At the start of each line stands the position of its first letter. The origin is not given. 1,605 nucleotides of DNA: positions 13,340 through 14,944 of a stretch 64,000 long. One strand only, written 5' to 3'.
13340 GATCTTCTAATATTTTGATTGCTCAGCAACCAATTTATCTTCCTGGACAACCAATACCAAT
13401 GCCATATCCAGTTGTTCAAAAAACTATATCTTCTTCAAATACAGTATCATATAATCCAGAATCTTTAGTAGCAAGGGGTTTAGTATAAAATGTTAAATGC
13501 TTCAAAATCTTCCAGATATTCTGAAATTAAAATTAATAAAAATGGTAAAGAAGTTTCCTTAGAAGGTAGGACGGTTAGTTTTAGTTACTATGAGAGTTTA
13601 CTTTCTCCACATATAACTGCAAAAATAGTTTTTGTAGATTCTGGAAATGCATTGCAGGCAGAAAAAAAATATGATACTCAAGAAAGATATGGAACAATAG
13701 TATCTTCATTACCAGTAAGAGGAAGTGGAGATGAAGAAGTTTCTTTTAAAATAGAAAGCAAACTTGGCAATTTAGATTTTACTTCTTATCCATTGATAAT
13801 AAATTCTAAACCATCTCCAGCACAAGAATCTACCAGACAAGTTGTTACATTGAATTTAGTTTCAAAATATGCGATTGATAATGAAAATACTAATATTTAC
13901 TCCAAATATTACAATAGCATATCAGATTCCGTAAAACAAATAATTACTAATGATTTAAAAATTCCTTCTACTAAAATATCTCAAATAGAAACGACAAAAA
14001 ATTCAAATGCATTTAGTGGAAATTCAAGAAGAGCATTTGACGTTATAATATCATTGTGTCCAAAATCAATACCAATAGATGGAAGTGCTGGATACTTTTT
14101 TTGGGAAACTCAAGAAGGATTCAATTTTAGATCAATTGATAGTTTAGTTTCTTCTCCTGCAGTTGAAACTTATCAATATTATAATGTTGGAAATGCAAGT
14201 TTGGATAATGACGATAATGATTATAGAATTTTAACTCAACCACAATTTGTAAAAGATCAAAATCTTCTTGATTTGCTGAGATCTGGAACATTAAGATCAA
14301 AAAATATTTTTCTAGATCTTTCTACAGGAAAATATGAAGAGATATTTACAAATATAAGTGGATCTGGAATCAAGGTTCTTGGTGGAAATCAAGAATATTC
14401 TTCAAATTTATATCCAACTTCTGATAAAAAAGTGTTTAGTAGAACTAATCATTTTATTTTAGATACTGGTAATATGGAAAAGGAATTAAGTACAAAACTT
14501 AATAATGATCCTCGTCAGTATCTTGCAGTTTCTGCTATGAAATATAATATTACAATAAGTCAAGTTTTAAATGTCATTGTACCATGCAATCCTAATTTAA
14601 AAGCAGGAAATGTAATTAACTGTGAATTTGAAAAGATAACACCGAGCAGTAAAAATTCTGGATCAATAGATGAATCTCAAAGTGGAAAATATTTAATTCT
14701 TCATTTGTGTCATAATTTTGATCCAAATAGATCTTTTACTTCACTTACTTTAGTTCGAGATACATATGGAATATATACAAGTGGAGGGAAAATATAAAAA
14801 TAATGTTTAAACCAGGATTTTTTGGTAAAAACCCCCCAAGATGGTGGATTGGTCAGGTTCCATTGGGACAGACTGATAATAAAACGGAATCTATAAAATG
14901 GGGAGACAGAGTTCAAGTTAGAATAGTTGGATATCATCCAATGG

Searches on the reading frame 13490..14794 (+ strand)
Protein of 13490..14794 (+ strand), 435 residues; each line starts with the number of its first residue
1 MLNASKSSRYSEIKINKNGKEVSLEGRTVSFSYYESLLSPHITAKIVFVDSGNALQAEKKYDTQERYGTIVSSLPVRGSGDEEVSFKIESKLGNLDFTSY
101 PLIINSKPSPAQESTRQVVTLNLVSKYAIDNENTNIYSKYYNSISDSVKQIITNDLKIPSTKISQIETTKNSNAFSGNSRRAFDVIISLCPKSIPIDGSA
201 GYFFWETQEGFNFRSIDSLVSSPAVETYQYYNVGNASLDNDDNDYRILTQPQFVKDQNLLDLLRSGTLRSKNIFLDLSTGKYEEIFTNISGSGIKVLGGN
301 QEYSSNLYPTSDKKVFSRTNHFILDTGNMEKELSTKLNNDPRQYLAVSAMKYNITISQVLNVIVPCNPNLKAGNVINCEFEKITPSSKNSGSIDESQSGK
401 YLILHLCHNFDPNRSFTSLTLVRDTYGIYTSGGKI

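Call 3: search_protein_families(library=phrogs, proteins=[window:13490-14794:+], max_evalue=0.01)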
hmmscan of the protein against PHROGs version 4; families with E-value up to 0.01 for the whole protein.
window:13490-14794:+ (435 aa): 5 families
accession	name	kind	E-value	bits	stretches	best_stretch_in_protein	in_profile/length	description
phrog_350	-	tail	1.4e-79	269.1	1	7-429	12-431/436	tail protein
phrog_24827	-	tail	1.9e-10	41.5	1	329-425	189-279/282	tail protein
phrog_1390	-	tail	9e-06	26.1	1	356-419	262-321/328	tail protein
phrog_34687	-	unknown function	0.0052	17.6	0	325-350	10-36/45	-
phrog_37534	-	unknown function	0.01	17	0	327-354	32-59/64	-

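Call 4: search_protein_families(library=pfam, proteins=[window:13490-14794:+], max_evalue=0.01)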
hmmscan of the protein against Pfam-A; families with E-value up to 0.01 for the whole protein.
window:13490-14794:+ (435 aa): 0 families
